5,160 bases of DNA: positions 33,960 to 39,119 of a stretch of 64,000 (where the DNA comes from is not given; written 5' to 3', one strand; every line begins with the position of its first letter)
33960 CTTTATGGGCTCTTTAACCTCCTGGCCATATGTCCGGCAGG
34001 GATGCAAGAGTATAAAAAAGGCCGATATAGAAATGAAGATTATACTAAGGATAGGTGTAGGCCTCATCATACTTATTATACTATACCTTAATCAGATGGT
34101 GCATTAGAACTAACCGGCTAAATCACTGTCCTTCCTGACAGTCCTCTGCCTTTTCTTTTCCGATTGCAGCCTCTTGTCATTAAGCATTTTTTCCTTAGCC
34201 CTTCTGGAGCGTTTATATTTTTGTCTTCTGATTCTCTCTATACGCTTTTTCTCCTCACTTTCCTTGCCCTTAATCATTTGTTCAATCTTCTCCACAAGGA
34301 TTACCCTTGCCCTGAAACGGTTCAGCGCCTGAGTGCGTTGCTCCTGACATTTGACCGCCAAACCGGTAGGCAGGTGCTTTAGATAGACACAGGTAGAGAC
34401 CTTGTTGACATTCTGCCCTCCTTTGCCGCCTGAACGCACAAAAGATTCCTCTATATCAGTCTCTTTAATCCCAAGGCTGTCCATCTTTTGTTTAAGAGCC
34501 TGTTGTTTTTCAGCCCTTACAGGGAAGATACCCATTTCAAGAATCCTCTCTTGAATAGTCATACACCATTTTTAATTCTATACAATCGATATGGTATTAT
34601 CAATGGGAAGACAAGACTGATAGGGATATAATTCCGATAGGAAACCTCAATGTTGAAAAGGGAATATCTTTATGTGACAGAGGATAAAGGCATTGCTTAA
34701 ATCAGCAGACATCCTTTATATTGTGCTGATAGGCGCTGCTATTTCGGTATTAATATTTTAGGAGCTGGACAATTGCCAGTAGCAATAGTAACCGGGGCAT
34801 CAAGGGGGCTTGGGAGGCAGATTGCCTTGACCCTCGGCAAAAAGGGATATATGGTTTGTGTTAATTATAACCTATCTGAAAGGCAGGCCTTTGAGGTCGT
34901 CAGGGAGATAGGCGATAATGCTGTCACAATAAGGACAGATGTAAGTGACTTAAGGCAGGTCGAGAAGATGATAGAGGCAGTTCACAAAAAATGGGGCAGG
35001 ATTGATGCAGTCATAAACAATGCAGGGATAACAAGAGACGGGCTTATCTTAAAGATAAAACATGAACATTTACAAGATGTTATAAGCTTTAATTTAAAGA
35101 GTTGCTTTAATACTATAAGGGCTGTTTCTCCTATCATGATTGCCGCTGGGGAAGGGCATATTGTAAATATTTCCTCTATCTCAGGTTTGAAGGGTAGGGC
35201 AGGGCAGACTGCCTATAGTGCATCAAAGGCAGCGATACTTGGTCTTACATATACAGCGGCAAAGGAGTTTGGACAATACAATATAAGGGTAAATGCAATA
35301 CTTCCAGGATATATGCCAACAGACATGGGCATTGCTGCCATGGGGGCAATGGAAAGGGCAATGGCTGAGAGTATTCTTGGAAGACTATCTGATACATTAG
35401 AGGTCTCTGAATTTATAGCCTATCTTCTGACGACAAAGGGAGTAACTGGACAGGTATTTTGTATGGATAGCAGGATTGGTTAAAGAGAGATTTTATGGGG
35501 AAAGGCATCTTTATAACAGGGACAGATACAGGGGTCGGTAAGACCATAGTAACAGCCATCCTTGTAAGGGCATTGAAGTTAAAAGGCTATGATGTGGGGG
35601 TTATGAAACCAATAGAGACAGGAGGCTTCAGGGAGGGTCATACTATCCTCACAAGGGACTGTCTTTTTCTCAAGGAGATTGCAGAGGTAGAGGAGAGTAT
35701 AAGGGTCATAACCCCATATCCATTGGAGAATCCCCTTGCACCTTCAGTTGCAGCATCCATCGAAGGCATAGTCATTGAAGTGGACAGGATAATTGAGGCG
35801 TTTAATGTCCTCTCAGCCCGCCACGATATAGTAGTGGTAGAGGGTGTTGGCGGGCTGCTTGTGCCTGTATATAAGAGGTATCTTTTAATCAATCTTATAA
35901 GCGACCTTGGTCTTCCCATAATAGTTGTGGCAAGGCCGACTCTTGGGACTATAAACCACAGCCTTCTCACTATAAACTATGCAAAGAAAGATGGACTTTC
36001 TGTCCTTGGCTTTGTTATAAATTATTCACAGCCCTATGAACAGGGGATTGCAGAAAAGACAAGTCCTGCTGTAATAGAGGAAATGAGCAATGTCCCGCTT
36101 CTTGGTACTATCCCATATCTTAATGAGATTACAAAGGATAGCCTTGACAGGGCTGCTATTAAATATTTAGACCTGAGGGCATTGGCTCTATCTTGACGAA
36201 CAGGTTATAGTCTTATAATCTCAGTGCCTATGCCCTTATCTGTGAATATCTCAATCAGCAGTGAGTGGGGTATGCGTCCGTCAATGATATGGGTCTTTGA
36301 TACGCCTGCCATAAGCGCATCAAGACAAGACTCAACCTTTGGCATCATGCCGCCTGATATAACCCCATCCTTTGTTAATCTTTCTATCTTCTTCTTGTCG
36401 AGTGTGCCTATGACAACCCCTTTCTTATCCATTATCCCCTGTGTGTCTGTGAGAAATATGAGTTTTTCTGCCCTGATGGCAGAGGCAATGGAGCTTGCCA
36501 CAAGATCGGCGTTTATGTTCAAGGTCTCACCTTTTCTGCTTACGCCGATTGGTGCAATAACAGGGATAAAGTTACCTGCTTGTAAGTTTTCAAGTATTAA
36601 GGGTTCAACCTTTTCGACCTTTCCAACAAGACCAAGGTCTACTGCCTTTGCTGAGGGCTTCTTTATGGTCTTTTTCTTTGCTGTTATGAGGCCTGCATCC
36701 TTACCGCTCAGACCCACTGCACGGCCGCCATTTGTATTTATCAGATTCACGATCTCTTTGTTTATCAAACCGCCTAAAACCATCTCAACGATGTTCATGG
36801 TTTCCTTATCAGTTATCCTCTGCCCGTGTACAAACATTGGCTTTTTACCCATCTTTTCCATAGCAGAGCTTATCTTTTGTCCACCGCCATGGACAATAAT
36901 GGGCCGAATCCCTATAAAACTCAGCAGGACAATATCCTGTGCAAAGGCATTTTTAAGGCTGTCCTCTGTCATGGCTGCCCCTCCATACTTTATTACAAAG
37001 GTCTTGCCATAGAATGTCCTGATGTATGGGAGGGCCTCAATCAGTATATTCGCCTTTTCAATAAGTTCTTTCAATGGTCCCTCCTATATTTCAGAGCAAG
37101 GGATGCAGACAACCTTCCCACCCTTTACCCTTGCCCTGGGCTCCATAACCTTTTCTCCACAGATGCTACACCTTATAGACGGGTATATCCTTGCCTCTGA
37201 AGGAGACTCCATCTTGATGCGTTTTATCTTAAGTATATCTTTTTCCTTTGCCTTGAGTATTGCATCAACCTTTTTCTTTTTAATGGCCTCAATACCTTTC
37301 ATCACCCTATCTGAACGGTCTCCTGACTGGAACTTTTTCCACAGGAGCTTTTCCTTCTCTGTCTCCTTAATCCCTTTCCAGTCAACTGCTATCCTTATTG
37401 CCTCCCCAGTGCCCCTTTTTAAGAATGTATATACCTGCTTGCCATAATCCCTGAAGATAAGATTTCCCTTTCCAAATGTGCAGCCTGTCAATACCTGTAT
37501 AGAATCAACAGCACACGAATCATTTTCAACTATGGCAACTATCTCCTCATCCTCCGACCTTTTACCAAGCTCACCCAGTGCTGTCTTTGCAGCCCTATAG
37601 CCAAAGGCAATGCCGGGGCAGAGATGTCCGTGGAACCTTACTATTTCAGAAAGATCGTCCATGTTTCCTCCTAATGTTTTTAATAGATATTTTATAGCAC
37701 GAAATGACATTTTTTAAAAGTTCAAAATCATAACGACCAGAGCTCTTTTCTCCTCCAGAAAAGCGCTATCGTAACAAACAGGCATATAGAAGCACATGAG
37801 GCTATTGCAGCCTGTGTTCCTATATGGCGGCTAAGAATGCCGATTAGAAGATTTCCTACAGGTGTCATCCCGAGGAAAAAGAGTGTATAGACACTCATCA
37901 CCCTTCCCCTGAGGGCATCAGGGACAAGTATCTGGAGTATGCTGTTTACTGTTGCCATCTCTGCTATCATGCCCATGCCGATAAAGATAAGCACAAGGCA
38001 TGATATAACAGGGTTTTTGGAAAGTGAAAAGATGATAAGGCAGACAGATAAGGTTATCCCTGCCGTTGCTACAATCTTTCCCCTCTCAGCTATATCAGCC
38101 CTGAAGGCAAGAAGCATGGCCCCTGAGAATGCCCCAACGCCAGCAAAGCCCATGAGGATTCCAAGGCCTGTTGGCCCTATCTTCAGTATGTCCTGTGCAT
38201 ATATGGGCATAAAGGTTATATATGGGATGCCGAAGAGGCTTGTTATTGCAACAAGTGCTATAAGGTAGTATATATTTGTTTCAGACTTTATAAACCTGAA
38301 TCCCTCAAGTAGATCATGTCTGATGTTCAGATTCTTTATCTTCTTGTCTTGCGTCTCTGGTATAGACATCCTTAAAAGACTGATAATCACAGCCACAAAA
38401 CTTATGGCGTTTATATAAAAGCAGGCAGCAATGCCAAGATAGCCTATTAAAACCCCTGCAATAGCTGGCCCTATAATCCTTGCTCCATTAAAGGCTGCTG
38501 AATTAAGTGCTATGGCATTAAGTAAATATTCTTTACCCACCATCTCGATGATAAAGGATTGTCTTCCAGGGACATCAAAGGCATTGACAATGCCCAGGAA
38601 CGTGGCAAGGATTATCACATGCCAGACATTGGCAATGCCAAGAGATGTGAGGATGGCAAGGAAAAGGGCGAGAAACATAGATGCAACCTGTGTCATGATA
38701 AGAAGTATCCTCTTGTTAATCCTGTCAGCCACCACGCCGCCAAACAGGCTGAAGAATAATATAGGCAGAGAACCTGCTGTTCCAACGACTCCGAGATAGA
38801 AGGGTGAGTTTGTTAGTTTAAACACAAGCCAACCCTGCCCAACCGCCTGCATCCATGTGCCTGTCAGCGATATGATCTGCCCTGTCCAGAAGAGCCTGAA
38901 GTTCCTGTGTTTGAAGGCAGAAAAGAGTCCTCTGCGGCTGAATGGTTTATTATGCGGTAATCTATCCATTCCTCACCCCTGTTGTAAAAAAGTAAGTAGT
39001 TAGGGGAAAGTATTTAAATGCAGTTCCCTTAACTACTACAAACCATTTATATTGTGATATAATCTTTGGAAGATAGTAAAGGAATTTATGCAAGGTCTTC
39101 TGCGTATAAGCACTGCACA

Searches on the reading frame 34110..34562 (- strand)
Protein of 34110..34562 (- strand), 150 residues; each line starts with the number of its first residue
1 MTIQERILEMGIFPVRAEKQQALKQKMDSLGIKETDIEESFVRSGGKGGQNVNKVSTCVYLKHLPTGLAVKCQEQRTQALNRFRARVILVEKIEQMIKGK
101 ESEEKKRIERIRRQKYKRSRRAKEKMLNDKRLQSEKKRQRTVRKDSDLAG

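Call 9: search_protein_families(library=pfam, proteins=[window:34110-34562:-], max_evalue=0.001)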
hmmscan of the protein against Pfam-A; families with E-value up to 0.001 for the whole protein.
window:34110-34562:- (150 aa): 1 family
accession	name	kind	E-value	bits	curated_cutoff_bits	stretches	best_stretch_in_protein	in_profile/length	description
PF00472.26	RF-1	-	2.7e-24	85.8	35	1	30-140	5-116/116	RF-1 domain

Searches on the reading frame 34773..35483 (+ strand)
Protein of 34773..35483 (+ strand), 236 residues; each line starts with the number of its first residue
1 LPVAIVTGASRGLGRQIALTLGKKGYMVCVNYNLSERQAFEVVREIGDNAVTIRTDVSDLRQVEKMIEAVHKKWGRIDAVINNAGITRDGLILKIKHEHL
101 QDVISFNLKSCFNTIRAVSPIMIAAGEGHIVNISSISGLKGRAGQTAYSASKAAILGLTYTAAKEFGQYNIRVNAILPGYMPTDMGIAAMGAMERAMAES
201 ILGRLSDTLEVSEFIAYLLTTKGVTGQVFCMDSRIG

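Call 58: search_protein_families(library=pfam, proteins=[window:34773-35483:+], max_evalue=0.00001)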
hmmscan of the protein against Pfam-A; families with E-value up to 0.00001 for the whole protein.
window:34773-35483:+ (236 aa): 3 families
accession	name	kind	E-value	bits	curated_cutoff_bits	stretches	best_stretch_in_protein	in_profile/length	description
PF00106.31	adh_short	-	1.3e-57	194.9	26.6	1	3-186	2-187/195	short chain dehydrogenase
PF13561.12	adh_short_C2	-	3.6e-52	177.8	27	1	8-232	1-232/236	Enoyl-(Acyl carrier protein) reductase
PF08659.16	KR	-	1.5e-16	61.3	22.6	1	5-155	4-156/180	KR domain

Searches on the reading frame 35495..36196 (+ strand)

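Call 58: search_protein_families(library=pfam, proteins=[window:35495-36196:+], max_evalue=0.00001)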
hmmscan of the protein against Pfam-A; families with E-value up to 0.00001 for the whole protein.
window:35495-36196:+ (233 aa): 3 families
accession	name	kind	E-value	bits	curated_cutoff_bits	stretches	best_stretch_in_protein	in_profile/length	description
PF13500.12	AAA_26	-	7.8e-53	179.7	27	1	3-214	1-196/198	AAA domain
PF01656.29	CbiA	-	7.7e-10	39.2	25.4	1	5-215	1-118/125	CobQ/CobB/MinD/ParA nucleotide binding domain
PF07755.17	DUF1611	-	2.3e-06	27.6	25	0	3-46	13-56/201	Domain of unknown function (DUF1611_C) P-loop domain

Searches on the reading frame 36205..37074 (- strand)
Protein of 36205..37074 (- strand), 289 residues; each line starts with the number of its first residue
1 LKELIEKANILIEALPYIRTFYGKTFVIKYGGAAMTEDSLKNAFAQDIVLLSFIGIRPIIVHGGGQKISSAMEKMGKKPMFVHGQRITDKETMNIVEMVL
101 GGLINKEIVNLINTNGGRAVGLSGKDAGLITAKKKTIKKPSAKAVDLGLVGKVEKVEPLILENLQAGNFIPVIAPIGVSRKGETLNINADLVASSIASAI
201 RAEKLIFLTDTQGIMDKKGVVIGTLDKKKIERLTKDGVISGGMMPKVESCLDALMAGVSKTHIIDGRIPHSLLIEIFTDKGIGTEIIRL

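Call 58: search_protein_families(library=pfam, proteins=[window:36205-37074:-], max_evalue=0.00001)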
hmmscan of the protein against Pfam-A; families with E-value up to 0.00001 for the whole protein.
window:36205-37074:- (289 aa): 1 family
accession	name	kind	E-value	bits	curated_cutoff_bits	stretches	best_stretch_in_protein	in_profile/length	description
PF00696.33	AA_kinase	-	5.3e-43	147.9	24.9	1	24-265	1-234/234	Amino acid kinase family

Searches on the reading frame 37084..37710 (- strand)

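Call 58: search_protein_families(library=pfam, proteins=[window:37084-37710:-], max_evalue=0.00001)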
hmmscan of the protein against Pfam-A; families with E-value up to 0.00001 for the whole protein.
window:37084-37710:- (208 aa): 2 families
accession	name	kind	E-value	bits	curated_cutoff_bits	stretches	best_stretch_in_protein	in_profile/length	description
PF02663.19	FmdE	-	1.4e-43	148.6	22.9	1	26-160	1-132/133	FmdE, Molybdenum formylmethanofuran dehydrogenase operon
PF01258.23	zf-dskA_traR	-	2.9e-09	37.2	24.9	1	174-205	1-30/36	Prokaryotic dksA/traR C4-type zinc finger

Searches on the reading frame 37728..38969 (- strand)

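Call 58: search_protein_families(library=pfam, proteins=[window:37728-38969:-], max_evalue=0.00001)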
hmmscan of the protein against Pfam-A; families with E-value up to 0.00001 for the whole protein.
window:37728-38969:- (413 aa): 2 families
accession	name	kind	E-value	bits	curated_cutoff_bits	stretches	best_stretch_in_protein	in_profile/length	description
PF05977.19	MFS_3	-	7.5e-76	256.1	27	1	16-406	4-392/524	Transmembrane secretion effector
PF07690.21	MFS_1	-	7.9e-41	140.6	33.4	1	28-365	2-339/347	Major Facilitator Superfamily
